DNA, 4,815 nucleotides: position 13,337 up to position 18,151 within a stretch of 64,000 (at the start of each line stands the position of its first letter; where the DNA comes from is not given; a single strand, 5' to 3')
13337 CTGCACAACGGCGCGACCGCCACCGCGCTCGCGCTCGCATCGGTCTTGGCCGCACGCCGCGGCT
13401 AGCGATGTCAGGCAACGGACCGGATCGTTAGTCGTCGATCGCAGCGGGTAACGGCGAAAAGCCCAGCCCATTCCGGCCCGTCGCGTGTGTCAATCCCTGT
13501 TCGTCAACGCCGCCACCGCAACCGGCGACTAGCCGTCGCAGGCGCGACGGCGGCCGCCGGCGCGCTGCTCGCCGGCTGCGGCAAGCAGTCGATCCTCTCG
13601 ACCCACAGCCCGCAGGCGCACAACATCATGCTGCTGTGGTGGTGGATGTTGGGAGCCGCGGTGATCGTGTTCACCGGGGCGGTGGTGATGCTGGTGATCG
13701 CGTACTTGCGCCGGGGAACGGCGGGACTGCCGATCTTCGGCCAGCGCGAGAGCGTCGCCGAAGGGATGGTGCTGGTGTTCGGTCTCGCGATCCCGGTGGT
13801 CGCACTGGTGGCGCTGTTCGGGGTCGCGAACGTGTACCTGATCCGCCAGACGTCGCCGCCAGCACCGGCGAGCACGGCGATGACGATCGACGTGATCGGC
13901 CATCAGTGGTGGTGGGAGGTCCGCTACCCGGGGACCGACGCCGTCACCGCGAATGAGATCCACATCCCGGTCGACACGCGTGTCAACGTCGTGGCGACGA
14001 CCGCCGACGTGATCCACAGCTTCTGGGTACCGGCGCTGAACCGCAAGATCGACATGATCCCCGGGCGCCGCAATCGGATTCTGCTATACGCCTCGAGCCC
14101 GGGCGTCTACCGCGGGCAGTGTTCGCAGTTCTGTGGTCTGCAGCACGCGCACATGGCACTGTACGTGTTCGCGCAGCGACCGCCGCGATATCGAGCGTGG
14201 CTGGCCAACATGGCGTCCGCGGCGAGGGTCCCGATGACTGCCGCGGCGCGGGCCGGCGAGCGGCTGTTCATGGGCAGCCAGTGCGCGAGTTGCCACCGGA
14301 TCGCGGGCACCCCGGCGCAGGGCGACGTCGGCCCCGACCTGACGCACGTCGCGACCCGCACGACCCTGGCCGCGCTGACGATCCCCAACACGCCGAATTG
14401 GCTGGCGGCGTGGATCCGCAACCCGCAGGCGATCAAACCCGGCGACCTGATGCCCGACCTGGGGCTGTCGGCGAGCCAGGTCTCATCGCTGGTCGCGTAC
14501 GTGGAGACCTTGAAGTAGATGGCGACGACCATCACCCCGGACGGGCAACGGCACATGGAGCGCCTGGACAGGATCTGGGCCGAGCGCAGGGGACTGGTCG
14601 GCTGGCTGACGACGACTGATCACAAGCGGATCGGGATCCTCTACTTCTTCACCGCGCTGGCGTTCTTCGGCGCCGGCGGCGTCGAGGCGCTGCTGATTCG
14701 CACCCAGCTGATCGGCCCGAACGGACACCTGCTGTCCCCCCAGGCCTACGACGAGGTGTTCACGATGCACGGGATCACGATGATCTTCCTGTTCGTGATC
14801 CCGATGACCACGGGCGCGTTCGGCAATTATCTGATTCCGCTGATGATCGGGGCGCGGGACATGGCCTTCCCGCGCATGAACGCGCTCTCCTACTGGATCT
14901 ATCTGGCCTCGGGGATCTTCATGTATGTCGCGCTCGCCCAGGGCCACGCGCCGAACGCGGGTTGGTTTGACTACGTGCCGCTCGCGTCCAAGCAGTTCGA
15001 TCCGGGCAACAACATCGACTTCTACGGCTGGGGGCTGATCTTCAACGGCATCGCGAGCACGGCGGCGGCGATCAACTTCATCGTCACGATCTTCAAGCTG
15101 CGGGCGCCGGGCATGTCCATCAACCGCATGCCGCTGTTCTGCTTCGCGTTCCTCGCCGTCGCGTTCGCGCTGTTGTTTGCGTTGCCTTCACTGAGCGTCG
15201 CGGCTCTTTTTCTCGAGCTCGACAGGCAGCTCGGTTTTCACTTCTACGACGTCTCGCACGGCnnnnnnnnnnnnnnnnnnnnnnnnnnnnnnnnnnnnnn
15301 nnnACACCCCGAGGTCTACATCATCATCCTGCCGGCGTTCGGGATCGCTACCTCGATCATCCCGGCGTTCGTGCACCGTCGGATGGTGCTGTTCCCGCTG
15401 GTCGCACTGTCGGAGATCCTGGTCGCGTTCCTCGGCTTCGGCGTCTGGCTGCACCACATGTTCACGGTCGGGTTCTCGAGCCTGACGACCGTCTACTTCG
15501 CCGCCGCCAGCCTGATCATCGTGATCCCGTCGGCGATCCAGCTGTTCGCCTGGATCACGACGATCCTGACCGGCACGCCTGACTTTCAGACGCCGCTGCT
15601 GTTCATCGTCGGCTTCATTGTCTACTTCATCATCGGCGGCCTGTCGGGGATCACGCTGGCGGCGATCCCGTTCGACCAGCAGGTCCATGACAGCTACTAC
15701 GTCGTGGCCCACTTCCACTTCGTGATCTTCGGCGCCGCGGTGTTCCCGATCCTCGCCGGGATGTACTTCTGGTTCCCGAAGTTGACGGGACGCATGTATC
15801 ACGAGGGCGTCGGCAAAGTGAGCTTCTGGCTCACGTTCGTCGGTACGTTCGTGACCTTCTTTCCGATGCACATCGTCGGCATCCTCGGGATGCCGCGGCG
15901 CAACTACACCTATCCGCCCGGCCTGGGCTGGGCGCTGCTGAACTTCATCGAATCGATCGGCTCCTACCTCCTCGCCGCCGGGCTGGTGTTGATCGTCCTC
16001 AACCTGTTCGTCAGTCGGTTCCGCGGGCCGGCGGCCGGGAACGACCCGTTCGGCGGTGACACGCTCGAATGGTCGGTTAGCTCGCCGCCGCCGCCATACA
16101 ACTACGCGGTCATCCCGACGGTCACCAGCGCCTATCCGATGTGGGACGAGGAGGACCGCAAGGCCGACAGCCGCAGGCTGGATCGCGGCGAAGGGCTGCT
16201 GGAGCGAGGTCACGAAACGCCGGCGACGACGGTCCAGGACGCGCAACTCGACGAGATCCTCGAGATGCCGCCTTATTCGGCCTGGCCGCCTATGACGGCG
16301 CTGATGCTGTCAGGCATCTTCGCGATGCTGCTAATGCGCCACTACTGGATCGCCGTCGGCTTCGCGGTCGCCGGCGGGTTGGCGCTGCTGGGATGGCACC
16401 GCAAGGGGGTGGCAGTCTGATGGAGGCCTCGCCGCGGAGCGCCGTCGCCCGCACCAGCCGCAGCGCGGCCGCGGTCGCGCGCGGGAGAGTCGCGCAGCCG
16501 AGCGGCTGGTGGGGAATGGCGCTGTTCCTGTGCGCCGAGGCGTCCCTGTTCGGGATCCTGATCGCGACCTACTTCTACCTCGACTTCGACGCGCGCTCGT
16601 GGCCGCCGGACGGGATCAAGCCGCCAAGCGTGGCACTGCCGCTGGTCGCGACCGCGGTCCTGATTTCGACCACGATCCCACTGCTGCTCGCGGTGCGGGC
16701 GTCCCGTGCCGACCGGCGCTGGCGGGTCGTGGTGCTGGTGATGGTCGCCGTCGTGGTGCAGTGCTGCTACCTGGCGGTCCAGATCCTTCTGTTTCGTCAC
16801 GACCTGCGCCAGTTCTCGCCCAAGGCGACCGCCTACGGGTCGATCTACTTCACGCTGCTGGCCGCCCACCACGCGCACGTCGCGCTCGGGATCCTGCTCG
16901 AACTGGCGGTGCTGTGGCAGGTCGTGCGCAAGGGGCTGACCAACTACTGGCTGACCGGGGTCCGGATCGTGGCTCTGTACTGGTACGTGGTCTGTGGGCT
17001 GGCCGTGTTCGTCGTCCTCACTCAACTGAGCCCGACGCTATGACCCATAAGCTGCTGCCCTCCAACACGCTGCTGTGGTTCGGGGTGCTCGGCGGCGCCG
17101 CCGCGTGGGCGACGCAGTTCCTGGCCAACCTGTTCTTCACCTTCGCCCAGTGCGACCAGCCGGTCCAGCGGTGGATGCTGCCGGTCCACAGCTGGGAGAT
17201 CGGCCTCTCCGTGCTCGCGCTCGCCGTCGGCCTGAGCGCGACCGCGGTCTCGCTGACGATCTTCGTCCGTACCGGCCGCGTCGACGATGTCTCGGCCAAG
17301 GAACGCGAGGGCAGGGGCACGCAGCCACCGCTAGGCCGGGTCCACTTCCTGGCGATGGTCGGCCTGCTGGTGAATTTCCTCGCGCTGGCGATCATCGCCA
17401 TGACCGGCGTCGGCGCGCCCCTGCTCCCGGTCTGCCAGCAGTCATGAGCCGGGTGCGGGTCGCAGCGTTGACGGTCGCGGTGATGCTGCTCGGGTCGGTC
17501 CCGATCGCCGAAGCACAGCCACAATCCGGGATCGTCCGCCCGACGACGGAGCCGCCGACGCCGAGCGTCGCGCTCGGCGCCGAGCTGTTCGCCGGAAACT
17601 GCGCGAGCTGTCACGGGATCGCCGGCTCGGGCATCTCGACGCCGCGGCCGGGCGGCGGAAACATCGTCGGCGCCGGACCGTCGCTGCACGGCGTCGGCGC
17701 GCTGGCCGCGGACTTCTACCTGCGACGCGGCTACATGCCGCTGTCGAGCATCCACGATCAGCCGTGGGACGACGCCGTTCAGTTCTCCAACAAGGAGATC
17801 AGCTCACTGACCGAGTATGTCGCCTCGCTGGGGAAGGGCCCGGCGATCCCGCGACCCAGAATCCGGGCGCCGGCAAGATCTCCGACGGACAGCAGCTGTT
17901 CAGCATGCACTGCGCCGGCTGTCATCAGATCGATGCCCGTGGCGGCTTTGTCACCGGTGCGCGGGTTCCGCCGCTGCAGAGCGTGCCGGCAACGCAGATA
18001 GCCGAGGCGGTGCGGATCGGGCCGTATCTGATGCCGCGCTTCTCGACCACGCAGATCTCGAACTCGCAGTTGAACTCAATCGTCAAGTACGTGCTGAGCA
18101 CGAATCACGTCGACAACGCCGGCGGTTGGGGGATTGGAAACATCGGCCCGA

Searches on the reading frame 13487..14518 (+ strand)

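Call 32: search_protein_families(library=pfam, proteins=[window:13487-14518:+], max_evalue=0.01)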
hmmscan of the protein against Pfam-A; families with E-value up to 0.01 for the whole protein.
window:13487-14518:+ (343 aa): 3 families
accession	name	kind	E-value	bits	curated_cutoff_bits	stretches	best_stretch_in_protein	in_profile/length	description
PF00116.26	COX2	-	1.5e-23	83.4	22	1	155-226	45-116/120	Cytochrome C oxidase subunit II, periplasmic domain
PF00034.26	Cytochrom_C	-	3.1e-12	48.1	21.3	1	255-343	2-90/90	Cytochrome c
PF13442.11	Cytochrome_CBB3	-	7.6e-06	26.6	27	1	252-339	1-68/68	Cytochrome C oxidase, cbb3-type, subunit III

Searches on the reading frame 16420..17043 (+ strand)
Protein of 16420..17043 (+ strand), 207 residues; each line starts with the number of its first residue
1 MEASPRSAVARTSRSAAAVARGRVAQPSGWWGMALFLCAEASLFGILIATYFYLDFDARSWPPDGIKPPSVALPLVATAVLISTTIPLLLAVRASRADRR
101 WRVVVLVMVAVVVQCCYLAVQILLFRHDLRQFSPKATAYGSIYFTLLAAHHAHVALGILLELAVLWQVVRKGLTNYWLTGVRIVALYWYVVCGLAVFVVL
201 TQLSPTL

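Call 32: search_protein_families(library=pfam, proteins=[window:16420-17043:+], max_evalue=0.01)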
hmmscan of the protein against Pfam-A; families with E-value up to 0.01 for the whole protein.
window:16420-17043:+ (207 aa): 2 families
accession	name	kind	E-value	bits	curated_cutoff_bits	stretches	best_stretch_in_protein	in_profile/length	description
PF00510.24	COX3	-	5e-13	49.9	23.8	1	31-198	78-249/258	Cytochrome c oxidase subunit III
PF20064.4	DUF6463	-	0.00079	19.7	26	1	145-198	9-62/119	Family of unknown function (DUF6463)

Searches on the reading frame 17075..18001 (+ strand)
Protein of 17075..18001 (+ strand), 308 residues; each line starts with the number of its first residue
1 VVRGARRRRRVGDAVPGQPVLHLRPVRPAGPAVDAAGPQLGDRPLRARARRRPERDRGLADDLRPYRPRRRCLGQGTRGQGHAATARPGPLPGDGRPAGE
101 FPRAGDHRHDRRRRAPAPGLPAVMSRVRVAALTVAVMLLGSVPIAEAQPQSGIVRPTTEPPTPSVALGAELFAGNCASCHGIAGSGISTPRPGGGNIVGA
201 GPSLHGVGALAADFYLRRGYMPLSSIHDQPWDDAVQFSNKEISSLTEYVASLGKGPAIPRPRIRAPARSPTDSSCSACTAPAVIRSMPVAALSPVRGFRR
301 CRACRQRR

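Call 32: search_protein_families(library=pfam, proteins=[window:17075-18001:+], max_evalue=0.01)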
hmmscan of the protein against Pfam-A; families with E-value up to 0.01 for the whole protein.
window:17075-18001:+ (308 aa): 2 families
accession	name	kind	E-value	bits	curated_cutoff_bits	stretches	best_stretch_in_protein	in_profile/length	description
PF00034.26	Cytochrom_C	-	5.7e-07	31.2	21.3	1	165-233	1-59/90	Cytochrome c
PF13442.11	Cytochrome_CBB3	-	0.00025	21.7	27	1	165-248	3-67/68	Cytochrome C oxidase, cbb3-type, subunit III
